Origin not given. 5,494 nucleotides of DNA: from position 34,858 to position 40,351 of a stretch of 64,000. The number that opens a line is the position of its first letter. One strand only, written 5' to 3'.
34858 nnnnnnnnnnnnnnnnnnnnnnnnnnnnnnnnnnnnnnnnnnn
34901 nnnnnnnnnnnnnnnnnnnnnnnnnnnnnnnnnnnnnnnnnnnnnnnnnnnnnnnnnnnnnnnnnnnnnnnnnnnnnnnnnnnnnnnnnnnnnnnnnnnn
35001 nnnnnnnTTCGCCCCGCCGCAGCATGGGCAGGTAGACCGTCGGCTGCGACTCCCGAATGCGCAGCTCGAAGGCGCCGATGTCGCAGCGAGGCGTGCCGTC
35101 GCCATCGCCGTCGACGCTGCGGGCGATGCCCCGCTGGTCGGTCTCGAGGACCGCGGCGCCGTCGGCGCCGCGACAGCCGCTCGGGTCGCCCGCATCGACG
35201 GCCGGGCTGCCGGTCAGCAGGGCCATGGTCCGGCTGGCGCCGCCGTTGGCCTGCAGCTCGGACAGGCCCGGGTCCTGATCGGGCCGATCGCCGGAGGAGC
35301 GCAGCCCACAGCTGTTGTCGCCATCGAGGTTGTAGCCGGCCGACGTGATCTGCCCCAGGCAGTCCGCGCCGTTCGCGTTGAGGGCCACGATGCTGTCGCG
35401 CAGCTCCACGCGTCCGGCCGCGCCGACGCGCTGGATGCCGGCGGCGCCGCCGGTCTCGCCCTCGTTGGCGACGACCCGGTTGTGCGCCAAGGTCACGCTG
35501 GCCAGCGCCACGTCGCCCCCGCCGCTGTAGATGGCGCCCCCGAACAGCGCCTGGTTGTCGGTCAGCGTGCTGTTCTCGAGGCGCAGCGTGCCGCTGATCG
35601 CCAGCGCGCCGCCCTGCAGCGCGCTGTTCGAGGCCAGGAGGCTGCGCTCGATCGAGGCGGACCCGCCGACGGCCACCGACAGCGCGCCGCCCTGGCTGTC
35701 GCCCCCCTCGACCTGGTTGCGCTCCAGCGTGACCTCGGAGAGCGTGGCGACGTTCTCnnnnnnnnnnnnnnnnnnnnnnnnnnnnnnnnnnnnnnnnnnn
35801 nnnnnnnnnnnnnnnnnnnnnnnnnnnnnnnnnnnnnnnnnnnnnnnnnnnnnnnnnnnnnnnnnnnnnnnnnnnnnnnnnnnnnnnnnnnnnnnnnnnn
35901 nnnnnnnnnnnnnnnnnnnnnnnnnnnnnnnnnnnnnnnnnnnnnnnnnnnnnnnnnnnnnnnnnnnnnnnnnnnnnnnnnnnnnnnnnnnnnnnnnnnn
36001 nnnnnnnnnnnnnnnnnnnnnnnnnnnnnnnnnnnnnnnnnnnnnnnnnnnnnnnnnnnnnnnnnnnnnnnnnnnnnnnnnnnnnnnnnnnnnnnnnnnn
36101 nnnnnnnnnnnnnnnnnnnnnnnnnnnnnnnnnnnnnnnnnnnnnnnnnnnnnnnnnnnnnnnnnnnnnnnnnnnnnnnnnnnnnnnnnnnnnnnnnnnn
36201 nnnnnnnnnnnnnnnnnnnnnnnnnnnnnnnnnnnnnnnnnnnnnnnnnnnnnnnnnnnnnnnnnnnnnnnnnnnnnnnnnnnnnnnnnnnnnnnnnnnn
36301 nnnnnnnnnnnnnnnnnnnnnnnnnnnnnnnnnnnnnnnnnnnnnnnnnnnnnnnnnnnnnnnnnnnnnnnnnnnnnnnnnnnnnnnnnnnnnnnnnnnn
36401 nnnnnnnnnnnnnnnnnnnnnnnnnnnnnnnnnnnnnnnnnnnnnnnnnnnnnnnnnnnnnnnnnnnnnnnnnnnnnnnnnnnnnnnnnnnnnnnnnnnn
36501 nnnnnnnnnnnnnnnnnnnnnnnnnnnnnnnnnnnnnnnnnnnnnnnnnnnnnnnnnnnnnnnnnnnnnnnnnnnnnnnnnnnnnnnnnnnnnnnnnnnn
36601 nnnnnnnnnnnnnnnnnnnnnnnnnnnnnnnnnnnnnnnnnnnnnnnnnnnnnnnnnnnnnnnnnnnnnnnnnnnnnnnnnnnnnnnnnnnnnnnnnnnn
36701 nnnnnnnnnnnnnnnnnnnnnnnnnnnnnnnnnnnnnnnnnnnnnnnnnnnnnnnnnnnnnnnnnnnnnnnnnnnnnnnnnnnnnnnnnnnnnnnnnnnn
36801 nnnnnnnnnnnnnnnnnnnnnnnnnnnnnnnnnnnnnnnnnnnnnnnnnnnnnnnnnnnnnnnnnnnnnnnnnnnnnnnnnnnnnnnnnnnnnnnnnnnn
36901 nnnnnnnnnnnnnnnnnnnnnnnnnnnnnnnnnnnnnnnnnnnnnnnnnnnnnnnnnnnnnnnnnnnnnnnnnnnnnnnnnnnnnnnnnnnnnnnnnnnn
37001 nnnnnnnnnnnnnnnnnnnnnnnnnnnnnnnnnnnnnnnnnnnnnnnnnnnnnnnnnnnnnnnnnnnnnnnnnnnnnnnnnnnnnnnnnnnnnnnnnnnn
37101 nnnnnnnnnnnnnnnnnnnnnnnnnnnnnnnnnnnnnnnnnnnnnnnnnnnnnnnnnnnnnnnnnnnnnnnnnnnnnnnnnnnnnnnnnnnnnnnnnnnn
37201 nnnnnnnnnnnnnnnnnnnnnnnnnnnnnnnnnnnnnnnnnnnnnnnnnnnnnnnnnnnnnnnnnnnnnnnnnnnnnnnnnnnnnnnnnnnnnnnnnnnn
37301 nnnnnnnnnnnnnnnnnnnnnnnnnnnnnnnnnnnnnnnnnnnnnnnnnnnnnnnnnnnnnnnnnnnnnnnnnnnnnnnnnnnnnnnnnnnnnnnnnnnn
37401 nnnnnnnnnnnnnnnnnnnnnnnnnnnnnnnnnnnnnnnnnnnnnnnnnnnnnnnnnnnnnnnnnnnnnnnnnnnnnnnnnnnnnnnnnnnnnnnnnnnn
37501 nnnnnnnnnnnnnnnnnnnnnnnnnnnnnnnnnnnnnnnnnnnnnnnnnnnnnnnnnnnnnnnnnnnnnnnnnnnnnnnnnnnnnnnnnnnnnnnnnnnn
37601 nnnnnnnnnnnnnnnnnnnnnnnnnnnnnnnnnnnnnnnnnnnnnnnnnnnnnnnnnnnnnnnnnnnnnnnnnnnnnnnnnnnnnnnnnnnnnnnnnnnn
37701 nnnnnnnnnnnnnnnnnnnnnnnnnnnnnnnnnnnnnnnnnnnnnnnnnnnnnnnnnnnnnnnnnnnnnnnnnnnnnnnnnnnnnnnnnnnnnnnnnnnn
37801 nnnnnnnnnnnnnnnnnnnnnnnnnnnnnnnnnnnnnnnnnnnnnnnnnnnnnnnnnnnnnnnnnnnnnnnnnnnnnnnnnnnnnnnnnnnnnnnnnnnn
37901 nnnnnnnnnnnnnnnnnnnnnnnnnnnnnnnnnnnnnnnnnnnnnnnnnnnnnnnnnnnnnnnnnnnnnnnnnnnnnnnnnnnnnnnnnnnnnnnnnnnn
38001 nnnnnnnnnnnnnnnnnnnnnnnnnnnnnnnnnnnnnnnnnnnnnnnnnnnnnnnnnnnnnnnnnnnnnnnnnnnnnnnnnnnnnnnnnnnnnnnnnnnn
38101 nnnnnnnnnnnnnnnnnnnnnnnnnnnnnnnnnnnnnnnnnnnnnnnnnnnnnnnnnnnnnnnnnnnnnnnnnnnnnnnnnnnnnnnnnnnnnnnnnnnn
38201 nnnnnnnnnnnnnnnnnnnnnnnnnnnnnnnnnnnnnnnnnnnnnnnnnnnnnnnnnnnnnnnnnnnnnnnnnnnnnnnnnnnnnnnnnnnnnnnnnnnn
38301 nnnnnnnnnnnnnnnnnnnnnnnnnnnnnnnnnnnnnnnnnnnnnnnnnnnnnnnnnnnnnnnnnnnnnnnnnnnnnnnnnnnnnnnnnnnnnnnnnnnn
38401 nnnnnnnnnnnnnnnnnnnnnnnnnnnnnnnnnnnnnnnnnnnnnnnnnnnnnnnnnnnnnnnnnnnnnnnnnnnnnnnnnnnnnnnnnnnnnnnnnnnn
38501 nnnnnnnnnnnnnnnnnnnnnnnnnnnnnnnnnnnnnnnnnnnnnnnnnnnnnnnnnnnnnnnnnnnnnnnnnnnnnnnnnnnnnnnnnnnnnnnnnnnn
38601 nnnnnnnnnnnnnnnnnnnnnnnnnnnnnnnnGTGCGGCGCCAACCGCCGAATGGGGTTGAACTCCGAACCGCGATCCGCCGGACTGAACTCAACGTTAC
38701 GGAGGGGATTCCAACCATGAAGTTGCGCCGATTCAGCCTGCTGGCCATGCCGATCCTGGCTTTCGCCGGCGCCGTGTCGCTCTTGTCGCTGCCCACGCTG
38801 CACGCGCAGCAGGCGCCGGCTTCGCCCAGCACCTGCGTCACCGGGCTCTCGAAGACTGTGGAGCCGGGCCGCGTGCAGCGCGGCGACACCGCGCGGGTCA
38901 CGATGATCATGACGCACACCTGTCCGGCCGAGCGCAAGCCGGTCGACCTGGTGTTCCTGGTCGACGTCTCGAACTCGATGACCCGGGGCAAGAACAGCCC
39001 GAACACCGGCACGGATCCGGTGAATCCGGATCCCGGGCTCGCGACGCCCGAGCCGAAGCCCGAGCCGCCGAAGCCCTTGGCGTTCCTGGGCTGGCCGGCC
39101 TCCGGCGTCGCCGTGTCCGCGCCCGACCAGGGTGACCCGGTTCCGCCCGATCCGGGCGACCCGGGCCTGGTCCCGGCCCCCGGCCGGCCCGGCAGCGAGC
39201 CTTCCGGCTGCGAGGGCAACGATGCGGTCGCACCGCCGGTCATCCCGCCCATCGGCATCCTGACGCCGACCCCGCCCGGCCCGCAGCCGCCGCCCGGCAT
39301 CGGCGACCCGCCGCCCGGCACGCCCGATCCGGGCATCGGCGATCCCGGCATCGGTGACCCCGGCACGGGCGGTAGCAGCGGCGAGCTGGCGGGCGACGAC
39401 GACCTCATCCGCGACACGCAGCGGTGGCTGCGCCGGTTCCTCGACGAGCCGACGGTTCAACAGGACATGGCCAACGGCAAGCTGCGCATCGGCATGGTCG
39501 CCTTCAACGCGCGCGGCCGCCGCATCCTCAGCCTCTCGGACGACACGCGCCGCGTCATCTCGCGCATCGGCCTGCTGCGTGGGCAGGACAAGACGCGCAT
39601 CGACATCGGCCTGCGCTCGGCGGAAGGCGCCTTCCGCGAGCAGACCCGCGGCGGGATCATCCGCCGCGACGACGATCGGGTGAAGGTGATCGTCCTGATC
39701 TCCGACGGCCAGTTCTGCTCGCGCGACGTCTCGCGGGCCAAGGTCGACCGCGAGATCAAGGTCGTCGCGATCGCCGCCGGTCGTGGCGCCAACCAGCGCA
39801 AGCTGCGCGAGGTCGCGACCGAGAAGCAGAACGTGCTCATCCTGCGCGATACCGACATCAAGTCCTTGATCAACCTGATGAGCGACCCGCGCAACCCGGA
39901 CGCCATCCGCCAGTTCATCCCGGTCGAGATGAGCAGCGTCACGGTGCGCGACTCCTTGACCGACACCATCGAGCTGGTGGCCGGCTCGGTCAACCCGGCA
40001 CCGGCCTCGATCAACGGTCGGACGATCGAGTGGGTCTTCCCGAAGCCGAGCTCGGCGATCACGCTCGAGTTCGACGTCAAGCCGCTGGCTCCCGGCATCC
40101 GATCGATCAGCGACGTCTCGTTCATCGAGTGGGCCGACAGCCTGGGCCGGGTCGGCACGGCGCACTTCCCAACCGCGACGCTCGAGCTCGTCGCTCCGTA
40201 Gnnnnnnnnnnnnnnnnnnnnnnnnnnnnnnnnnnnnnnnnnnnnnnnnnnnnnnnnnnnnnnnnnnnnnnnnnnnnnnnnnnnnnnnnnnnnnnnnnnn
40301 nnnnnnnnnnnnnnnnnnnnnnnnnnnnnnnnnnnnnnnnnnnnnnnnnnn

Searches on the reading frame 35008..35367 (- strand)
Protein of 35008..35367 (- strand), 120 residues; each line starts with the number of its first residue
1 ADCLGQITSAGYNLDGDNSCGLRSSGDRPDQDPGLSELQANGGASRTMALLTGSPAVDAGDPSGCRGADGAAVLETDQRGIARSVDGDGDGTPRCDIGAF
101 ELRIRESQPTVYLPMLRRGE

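Call 56: predict_structure(alignment_id=A4)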
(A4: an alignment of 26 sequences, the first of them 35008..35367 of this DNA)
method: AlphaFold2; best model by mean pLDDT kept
length: 120 residues; sequences in the alignment: 26
mean_pLDDT: 64.7   pTM: 0.51
mean pLDDT of the five models: 64.7, 59.3, 56.9, 56.0, 55.7
residues with pLDDT >= 90: 0; 70-90: 47; 50-70: 56; < 50: 17
segments of 3 or more residues with pLDDT < 50: 1-4, 7-11, 116-120
pLDDT, mean of each block of 10 residues (from residue 1): 47 52 55 82 77 76 66 66 74 69 64 49
secondary structure, 60 per line:
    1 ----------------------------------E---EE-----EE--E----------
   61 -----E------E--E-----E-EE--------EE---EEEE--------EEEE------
elements in order: E99-102 E111-114

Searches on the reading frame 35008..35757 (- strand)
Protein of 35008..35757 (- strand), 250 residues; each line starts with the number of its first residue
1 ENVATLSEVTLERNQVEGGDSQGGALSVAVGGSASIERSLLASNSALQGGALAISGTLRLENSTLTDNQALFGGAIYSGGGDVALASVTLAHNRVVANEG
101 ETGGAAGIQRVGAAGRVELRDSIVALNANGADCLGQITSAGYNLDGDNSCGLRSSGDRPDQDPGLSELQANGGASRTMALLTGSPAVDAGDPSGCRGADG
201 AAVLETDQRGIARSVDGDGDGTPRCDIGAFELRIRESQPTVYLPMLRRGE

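Call 48: find_homologous_proteins(query=window:35008-35757:-, max_evalue=0.001)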
Query window:35008-35757:- (250 aa): 830 proteins with E <= 0.001 among 6478 candidates; the best 120 are listed.
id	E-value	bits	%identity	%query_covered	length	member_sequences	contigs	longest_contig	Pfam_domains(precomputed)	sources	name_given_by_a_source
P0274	1.8e-52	196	49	94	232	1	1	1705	-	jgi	jgi:hypothetical protein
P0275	2.6e-35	140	45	86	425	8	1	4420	PF02415.24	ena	-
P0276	4.8e-35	139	42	86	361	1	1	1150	PF13229.13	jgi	jgi:predicted outer membrane repeat protein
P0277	1.4e-34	138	45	87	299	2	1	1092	-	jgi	jgi:hypothetical protein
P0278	2.0e-32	131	40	97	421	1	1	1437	PF02415.24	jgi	jgi:hypothetical protein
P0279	2.7e-32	130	44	79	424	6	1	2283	-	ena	-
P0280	4.9e-32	129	45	83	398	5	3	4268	PF02415.24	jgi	-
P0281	1.3e-31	128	38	97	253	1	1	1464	-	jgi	-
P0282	6.1e-31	126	42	96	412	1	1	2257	-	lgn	-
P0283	1.0e-30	125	44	85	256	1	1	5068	-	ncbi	ncbi:MAG: right-handed parallel beta-helix repeat-containing protein, partial [Chloroflexota bacteri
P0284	1.9e-30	124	41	89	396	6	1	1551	-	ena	-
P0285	6.5e-30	123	42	94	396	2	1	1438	-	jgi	jgi:CSLREA domain-containing protein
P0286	6.3e-29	119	48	74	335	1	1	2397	-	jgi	jgi:CSLREA domain-containing protein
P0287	2.4e-28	117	39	94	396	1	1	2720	-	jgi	jgi:CSLREA domain-containing protein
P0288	5.1e-28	116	39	98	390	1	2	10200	-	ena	-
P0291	1.3e-27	115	40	97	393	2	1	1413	-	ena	-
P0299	1.4e-26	112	40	98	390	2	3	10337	-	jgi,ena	jgi:hypothetical protein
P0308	5.5e-26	110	37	99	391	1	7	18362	-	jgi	jgi:hypothetical protein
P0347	4.9e-23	100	35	99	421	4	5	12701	-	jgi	jgi:CSLREA domain-containing protein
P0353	1.1e-22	99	36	98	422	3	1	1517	-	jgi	jgi:CSLREA domain-containing protein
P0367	3.9e-22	97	37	98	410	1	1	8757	-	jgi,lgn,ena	-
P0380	1.1e-21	96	38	91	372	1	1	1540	-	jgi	jgi:CSLREA domain-containing protein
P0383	1.7e-21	95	36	98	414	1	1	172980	-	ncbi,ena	-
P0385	1.9e-21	95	37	87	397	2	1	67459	-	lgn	-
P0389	2.1e-21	95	33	87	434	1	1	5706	-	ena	-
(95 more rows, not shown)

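Call 50: search_protein_families(library=ncbifam, proteins=[P0353, P0288, P0291, P0380], max_evalue=1)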
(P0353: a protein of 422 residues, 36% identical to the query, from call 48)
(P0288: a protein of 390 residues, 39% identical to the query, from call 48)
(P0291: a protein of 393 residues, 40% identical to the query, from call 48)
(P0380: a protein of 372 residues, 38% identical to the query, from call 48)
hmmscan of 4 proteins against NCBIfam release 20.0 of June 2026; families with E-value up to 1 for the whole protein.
P0353 (422 aa): 2 families
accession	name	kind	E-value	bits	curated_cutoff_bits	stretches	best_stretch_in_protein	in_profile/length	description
NF041518.1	choice_anch_Q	domain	1e-13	51.3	25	1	343-412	1-58/58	choice-of-anchor Q domain-containing protein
TIGR04214.1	CSLREA_Nterm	domain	2.9e-05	23.8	25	1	10-45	1-27/27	CSLREA domain-containing protein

P0288 (390 aa): 4 families
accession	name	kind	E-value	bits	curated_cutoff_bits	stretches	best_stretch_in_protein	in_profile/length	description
NF041518.1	choice_anch_Q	domain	7.8e-29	99.7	25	1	314-377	1-58/58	choice-of-anchor Q domain-containing protein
TIGR04247.1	NosD_copper_fam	subfamily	1.7e-06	26.9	300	1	63-123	12-66/377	nitrous oxide reductase family maturation protein NosD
TIGR04212.1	GlyGly_RbtA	equivalog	0.00061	18.2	295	1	112-268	134-306/605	rhombotarget A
NF041896.1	pecestase_PemA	equivalog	0.016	14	700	1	20-95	13-92/365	pectinesterase PemA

P0291 (393 aa): 5 families
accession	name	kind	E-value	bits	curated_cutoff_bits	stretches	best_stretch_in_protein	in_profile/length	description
NF041518.1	choice_anch_Q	domain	9.3e-26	89.9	25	1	316-378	1-57/58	choice-of-anchor Q domain-containing protein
TIGR04247.1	NosD_copper_fam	subfamily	2.8e-05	22.9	300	1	62-123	12-67/377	nitrous oxide reductase family maturation protein NosD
TIGR04212.1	GlyGly_RbtA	equivalog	0.00066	18.1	295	2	162-200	155-193/605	rhombotarget A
TIGR01376.1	POMP_repeat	repeat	0.0015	18.3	15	2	176-198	5-28/28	polymorphic outer membrane protein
TIGR01451.2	B_ant_repeat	repeat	0.62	10.1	24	0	135-152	20-37/53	DUF11 type repeat protein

P0380 (372 aa): 4 families
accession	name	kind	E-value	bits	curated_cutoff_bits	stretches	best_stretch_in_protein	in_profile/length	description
NF041518.1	choice_anch_Q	domain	7.1e-29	99.8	25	1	303-359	1-57/58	choice-of-anchor Q domain-containing protein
TIGR04212.1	GlyGly_RbtA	equivalog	1.9e-12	46.3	295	2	24-180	10-187/605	rhombotarget A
TIGR04214.1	CSLREA_Nterm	domain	6.2e-08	32.4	25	1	38-62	2-27/27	CSLREA domain-containing protein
TIGR01376.1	POMP_repeat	repeat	1.6e-05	24.5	15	2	188-210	6-28/28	polymorphic outer membrane protein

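Call 55: find_encoding_contigs(protein=P0383, flank=10000, max_places=2)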
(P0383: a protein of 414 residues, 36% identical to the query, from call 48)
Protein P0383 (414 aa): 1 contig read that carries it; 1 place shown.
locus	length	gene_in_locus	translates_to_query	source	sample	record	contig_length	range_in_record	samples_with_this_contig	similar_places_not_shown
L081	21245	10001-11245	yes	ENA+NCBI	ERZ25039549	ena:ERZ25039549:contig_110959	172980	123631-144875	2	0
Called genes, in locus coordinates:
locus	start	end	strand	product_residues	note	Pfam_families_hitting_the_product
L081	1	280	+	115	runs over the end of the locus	PF03259:Robl_LC7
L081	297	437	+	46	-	-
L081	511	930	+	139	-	PF02830:V4R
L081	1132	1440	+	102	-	PF00072:Response_reg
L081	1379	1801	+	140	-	-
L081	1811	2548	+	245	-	PF00535:Glycos_transf_2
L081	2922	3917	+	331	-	PF07690:MFS_1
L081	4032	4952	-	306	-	PF00398:RrnaAD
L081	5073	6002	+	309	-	-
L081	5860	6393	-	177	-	PF03990:DUF348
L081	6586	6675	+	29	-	-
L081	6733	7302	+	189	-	PF04542:Sigma70_r2, PF08281:Sigma70_r4_2, PF04545:Sigma70_r4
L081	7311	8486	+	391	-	PF18915:DUF5667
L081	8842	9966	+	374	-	-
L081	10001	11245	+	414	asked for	-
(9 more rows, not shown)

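Call 62: list_cluster_members(proteins=[P0383, P0367, P0308, P0288, P0299, P0347, P0070, P0109, P0385, P0389])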
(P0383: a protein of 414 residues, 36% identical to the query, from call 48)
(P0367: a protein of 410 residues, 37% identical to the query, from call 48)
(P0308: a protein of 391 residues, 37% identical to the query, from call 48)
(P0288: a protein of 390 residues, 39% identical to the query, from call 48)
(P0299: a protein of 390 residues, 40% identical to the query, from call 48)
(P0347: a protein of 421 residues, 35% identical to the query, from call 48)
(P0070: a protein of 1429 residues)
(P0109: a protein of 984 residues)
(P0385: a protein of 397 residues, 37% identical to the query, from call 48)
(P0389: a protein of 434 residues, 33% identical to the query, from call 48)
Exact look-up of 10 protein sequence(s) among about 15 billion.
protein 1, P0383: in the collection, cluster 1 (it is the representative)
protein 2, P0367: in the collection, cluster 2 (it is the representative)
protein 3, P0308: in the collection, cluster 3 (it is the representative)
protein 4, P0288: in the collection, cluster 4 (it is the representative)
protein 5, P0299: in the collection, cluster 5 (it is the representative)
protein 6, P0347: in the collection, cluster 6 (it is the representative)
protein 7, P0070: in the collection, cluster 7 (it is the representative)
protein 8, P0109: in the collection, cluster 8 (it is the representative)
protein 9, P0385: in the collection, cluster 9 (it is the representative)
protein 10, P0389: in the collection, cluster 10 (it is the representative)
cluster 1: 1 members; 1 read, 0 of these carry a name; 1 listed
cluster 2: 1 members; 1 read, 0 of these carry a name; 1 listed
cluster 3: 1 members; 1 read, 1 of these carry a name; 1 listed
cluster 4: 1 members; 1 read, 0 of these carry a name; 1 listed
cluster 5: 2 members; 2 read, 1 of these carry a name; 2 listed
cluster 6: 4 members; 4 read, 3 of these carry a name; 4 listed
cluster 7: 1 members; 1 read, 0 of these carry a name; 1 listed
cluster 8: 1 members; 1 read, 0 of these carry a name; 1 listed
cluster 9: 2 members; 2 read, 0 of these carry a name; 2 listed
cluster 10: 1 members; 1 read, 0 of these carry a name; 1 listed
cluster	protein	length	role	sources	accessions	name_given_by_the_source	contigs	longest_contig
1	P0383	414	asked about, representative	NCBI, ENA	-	-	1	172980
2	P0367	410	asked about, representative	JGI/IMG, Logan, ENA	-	-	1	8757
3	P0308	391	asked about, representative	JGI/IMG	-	hypothetical protein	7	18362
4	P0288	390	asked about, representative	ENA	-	-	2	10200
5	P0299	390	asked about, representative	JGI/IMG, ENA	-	hypothetical protein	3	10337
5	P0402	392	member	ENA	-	-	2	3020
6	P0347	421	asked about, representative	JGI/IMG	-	CSLREA domain-containing protein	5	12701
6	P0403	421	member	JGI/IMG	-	CSLREA domain-containing protein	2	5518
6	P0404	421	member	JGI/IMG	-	CSLREA domain-containing protein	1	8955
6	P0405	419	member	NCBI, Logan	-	-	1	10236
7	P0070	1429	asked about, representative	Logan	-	-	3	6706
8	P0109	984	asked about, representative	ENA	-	-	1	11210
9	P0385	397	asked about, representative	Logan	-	-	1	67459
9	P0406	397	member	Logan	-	-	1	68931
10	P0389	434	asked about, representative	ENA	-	-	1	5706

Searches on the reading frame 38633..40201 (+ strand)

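Call 38: search_protein_families(library=pfam, proteins=[window:38633-40201:+], max_evalue=0.0001)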
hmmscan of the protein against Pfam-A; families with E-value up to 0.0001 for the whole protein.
window:38633-40201:+ (522 aa): 2 families
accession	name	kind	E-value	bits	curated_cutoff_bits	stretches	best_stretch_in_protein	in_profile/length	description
PF00092.34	VWA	-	6.4e-12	46.5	23.8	1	277-415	31-171/174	von Willebrand factor type A domain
PF13519.12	VWA_2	-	7.1e-08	33.5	27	0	281-360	36-107/107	von Willebrand factor type A domain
